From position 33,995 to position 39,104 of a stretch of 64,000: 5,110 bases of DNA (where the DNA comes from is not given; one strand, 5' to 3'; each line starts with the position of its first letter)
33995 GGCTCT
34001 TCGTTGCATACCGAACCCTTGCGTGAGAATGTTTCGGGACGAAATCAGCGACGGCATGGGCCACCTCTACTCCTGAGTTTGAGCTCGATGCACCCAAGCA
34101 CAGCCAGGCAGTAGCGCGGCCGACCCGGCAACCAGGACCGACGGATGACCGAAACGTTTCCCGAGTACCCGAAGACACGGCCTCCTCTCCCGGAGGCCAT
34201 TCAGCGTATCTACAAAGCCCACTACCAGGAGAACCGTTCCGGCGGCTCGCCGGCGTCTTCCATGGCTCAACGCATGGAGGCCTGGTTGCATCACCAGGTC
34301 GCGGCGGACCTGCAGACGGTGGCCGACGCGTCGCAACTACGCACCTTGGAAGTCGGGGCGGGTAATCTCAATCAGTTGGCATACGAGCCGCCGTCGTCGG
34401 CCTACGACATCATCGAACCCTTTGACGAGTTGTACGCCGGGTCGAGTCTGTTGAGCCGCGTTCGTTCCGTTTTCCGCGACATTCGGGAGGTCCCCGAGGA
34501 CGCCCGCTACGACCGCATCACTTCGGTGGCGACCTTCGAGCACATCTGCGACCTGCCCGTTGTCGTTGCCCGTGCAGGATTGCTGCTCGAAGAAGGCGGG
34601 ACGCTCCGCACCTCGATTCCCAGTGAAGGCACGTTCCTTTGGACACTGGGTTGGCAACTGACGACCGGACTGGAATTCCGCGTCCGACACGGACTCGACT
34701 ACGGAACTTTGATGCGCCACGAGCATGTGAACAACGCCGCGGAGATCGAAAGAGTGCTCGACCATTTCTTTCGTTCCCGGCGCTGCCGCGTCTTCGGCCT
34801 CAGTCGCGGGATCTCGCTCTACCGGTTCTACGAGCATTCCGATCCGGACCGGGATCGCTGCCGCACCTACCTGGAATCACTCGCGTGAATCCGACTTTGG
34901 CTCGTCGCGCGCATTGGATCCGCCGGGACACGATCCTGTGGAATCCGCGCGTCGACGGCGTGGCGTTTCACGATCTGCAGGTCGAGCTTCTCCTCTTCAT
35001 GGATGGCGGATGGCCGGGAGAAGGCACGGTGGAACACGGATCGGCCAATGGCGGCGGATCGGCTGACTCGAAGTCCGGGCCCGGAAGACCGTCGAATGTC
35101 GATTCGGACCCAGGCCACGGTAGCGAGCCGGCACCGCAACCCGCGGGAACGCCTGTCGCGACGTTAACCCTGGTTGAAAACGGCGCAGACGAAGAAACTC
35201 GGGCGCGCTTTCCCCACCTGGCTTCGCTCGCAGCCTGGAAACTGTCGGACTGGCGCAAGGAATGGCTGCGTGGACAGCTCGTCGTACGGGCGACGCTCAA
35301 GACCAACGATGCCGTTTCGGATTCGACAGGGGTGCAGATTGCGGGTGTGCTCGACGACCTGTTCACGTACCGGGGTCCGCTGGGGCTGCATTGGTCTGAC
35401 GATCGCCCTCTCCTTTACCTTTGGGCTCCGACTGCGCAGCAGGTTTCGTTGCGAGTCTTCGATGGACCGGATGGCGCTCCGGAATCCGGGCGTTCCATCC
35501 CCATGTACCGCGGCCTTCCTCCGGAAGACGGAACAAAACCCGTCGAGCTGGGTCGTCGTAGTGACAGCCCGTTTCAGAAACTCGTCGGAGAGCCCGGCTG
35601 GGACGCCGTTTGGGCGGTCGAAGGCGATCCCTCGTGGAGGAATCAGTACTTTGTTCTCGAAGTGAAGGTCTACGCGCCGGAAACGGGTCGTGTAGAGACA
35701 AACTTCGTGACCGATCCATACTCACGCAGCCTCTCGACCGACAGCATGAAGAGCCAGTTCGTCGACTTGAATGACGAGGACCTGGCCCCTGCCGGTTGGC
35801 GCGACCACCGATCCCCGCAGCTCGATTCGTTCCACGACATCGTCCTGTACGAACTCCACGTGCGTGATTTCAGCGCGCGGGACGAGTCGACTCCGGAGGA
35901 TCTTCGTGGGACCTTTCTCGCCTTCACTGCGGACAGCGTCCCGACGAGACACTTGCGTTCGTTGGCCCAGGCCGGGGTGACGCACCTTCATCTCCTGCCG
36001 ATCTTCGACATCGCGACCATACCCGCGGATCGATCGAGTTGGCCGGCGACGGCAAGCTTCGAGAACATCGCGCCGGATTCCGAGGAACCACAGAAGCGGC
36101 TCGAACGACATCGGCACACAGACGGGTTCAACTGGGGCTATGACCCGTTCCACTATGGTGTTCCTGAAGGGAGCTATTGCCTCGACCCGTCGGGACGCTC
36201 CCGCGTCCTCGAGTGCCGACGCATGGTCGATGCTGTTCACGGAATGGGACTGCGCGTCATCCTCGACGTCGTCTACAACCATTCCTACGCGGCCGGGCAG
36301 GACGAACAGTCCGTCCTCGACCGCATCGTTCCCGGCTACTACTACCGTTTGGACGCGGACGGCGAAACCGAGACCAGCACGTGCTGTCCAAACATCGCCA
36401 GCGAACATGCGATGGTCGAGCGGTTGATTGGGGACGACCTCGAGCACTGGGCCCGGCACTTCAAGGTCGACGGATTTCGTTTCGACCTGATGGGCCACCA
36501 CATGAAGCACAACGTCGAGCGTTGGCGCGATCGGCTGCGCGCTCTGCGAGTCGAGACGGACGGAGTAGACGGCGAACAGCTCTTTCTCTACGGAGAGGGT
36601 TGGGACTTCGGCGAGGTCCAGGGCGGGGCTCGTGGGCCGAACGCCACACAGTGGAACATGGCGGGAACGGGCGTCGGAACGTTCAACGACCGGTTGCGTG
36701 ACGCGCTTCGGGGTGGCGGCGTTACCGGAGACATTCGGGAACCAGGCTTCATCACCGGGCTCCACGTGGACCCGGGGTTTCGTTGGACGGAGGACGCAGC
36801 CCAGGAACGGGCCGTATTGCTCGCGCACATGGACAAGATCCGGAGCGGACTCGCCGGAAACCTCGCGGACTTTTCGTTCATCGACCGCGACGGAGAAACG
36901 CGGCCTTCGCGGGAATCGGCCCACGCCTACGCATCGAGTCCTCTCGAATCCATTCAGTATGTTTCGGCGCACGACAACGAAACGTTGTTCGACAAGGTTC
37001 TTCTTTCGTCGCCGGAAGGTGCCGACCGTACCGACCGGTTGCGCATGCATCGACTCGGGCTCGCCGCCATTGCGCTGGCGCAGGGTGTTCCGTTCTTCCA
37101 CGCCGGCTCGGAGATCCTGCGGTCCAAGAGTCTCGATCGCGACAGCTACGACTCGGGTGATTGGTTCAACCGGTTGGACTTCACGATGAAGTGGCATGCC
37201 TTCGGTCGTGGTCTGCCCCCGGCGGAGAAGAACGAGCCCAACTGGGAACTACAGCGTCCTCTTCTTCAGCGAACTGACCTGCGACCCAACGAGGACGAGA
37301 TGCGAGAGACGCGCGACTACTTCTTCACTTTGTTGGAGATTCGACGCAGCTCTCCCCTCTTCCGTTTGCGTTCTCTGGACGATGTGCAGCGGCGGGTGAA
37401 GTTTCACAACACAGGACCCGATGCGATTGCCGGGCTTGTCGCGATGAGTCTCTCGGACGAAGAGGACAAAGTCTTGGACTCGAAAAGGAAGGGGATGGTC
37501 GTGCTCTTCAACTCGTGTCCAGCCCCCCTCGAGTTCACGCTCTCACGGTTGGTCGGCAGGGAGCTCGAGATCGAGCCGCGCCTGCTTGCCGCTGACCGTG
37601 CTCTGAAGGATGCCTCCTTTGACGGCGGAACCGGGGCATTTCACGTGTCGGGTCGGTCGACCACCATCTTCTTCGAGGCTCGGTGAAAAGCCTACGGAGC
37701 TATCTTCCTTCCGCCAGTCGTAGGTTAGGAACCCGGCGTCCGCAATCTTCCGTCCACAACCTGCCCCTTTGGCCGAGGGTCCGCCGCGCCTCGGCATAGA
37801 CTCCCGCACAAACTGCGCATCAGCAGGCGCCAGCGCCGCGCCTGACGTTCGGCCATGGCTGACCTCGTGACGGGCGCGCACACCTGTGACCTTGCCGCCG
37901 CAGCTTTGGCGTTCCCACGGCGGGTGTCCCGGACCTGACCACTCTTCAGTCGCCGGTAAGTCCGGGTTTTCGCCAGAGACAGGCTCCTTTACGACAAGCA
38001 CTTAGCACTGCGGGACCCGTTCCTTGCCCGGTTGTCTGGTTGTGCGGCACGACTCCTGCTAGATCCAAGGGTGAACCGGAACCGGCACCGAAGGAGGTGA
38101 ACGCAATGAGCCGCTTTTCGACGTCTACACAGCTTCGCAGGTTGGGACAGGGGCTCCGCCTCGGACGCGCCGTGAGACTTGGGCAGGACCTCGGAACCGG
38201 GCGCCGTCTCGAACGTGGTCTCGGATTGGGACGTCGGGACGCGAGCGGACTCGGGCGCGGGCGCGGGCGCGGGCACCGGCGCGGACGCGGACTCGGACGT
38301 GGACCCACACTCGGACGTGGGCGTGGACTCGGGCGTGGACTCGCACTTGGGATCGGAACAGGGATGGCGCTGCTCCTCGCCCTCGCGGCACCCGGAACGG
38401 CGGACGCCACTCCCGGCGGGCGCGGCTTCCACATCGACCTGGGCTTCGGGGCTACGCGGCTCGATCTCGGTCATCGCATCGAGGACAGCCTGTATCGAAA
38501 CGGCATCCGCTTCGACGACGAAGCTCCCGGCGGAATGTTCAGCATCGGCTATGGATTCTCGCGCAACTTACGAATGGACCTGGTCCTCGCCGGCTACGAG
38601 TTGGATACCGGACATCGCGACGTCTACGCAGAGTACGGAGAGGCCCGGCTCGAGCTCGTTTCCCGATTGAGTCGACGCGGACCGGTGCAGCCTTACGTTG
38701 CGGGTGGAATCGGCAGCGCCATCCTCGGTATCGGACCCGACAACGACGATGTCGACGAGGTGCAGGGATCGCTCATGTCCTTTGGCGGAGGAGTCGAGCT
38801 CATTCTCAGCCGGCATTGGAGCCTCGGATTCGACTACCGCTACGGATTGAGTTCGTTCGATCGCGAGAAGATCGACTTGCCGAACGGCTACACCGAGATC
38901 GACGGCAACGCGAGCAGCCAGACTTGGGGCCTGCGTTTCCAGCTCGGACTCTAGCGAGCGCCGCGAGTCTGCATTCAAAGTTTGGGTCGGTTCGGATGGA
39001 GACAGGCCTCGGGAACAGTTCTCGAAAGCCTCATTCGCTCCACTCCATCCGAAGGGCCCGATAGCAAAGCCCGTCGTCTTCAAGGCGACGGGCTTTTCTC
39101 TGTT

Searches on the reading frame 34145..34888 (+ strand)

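Call 8: search_protein_families(library=pfam, proteins=[window:34145-34888:+], max_evalue=0.01)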
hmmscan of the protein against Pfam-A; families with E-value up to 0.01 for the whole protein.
window:34145-34888:+ (247 aa): 1 family
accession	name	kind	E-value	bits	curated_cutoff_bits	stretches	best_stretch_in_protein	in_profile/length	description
PF13489.12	Methyltransf_23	-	8.4e-06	26.1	27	1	46-161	3-121/164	Methyltransferase domain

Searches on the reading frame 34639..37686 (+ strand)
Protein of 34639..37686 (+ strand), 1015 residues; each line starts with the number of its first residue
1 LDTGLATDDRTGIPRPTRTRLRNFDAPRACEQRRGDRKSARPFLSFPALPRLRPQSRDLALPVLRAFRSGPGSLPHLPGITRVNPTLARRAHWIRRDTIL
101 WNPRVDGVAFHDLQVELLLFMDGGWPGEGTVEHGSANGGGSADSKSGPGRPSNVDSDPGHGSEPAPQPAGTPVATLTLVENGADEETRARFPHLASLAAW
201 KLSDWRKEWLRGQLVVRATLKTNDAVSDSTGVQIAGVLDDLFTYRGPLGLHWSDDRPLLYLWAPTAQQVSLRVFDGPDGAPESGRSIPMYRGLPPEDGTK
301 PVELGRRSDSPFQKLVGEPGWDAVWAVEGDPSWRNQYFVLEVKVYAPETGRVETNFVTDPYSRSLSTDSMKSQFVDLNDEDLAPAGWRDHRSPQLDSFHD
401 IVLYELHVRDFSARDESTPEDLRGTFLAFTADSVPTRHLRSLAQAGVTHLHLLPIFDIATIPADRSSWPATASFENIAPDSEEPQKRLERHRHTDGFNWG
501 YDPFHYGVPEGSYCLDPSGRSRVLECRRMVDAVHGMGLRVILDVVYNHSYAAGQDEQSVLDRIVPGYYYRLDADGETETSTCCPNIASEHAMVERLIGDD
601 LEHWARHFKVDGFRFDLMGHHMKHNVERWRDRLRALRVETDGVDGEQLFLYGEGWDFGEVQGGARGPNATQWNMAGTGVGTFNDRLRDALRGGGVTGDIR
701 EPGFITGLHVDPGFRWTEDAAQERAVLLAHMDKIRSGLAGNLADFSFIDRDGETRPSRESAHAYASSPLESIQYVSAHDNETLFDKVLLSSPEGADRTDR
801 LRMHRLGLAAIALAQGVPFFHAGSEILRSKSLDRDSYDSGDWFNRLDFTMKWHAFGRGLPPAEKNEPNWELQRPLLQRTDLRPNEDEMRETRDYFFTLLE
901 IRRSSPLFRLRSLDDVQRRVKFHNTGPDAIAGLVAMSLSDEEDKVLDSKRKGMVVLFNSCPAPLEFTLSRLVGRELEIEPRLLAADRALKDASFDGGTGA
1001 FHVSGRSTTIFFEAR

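Call 8: search_protein_families(library=pfam, proteins=[window:34639-37686:+], max_evalue=0.01)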
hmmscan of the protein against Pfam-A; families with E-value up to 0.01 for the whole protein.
window:34639-37686:+ (1015 aa): 4 families
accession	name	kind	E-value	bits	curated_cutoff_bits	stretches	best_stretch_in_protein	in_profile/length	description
PF11852.14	Pullul_strch_C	-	2.1e-45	154.6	29.7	1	853-1013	4-164/165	Alpha-1,6-glucosidases, pullulanase-type, C-terminal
PF17967.7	Pullulanase_N2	-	4.7e-16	60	23.2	1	174-240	45-112/112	Pullulanase N2 domain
PF00128.31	Alpha-amylase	-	4.1e-05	23.4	22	0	526-549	69-92/446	Alpha amylase, catalytic domain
PF02922.24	CBM_48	-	7.6e-05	23.4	22.4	1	247-291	1-43/83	Carbohydrate-binding module 48 (Isoamylase N-terminal domain)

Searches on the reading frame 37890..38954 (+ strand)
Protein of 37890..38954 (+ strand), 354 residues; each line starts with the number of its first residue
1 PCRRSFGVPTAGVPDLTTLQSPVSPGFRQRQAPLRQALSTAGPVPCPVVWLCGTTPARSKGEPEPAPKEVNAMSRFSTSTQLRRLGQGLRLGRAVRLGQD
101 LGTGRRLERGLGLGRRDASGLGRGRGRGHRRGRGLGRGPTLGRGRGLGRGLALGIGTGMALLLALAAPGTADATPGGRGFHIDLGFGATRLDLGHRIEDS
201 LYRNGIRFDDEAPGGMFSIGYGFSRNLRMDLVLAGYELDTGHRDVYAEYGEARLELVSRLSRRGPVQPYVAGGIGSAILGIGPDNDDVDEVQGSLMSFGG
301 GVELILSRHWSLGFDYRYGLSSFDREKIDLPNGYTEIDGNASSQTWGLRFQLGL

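Call 43: search_protein_families(library=pfam, proteins=[window:37890-38954:+], max_evalue=0.0001)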
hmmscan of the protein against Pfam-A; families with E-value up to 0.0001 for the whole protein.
window:37890-38954:+ (354 aa): 1 family
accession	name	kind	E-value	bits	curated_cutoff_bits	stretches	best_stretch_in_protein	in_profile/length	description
PF13505.12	OMP_b-brl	-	2.5e-12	47.7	28.7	1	159-350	3-175/175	Outer membrane protein beta-barrel domain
